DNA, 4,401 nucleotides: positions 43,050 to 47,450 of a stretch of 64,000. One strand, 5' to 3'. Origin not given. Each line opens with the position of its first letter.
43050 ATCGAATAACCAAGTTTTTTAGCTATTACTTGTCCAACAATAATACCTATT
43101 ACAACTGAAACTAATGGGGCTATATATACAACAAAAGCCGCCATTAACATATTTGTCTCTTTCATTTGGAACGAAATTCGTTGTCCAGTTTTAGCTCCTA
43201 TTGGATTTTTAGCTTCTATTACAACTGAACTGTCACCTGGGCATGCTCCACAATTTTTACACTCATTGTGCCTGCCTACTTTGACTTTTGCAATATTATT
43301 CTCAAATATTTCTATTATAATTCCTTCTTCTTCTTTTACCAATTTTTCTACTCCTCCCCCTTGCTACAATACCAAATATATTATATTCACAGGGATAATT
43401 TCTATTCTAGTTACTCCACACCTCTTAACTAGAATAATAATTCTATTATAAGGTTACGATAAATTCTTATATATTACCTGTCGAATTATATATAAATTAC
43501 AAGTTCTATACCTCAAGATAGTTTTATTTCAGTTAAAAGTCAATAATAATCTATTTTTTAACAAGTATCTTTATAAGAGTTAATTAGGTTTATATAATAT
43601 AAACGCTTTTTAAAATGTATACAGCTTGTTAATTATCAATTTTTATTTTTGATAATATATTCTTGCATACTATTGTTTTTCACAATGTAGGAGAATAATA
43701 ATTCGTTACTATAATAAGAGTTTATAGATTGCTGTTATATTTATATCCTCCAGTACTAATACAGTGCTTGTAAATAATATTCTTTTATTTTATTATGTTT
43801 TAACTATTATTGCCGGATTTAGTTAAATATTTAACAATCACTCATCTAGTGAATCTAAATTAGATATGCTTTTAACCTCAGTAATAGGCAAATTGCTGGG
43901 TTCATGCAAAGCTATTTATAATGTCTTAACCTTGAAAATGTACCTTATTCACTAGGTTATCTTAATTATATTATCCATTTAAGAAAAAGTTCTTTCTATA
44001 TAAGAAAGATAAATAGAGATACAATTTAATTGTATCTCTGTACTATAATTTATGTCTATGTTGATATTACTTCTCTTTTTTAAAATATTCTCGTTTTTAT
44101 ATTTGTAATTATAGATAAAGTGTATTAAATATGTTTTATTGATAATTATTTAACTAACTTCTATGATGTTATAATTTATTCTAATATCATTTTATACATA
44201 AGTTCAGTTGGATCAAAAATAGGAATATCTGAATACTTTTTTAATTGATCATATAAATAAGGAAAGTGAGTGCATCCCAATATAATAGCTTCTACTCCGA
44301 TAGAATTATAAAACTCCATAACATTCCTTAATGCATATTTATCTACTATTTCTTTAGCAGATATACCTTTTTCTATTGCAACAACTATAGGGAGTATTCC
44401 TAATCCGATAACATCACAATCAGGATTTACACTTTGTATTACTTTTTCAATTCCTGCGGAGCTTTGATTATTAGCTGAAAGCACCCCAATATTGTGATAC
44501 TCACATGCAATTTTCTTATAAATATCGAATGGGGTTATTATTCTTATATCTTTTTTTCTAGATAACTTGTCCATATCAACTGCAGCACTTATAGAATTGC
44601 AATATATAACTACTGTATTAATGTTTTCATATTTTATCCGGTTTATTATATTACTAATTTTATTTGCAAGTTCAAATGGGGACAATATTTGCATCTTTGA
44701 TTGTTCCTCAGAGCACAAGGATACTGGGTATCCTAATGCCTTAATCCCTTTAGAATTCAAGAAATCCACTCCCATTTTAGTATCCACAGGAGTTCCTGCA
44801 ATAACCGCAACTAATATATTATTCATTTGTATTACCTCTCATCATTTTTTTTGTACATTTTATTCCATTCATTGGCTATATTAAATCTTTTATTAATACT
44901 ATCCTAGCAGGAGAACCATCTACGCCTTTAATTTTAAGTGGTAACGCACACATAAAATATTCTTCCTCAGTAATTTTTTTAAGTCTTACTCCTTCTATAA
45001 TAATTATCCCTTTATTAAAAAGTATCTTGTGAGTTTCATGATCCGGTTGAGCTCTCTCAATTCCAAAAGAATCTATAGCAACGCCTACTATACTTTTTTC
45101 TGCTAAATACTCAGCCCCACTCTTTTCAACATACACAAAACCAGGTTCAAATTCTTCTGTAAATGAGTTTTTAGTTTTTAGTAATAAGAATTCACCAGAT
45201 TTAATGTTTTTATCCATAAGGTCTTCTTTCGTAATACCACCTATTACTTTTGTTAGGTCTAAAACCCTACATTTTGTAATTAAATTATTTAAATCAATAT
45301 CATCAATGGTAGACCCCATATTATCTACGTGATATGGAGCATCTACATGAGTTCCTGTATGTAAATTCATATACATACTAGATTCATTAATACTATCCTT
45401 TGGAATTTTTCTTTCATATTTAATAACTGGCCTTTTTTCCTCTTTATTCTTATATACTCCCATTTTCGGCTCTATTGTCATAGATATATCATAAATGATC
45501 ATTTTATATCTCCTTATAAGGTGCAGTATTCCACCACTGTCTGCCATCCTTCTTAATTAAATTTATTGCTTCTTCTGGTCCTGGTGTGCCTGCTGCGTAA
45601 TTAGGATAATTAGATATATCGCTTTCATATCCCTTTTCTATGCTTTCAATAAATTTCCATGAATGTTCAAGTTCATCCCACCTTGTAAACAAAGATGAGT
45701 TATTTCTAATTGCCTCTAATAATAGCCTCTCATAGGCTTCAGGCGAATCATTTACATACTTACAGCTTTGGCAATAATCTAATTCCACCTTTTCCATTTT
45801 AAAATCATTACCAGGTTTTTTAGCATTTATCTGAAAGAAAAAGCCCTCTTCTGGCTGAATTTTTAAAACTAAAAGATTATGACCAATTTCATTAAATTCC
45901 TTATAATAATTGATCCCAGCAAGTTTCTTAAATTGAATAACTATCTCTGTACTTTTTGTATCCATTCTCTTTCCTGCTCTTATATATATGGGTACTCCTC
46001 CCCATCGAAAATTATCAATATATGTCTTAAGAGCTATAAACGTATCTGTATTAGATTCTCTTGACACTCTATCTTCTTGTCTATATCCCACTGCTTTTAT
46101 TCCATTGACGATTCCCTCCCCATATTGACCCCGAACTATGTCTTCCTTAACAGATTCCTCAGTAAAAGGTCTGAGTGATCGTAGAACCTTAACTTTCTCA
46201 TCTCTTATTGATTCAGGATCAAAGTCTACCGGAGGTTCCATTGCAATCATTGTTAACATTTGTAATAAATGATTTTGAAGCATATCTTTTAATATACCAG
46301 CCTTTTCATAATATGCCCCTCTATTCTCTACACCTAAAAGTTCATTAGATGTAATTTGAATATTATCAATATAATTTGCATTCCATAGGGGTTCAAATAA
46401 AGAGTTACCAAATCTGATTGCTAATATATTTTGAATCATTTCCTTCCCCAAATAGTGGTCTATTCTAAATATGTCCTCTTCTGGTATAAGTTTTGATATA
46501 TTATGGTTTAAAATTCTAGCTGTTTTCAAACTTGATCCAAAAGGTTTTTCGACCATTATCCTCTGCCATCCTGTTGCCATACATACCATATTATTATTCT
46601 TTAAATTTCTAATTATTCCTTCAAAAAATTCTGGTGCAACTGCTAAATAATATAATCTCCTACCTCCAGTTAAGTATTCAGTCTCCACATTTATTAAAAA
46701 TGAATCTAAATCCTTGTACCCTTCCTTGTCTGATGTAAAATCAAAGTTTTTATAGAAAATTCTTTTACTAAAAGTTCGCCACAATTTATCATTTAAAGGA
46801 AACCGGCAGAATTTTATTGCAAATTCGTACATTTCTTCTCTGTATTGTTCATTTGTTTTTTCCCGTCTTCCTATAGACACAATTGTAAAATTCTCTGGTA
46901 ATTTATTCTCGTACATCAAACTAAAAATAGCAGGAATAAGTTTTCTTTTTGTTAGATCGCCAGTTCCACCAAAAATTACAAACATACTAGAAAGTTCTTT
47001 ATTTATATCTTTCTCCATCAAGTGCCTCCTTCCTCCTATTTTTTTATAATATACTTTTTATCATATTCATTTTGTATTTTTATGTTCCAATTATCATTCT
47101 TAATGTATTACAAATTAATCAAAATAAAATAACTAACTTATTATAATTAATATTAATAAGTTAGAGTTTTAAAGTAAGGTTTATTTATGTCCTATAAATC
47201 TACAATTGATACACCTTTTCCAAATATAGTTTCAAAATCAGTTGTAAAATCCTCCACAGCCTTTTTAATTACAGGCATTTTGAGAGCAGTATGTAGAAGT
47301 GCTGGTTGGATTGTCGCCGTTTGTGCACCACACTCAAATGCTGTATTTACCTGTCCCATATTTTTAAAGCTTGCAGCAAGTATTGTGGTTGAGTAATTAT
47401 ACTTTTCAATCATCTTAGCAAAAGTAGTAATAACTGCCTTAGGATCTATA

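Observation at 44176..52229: Glycyl-radical-enzyme locus co-organised with an Fsa-type aldolase, G6PD, a cyclase-family hydrolase and a racemase-like protein, under a DeoR regulator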

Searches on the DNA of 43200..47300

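Call 31: search_rna_families(source=window, start=43200, end=47300, threshold=evalue, max_evalue=1)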
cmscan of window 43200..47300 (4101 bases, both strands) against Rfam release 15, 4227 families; matches with E-value up to 1: 0.
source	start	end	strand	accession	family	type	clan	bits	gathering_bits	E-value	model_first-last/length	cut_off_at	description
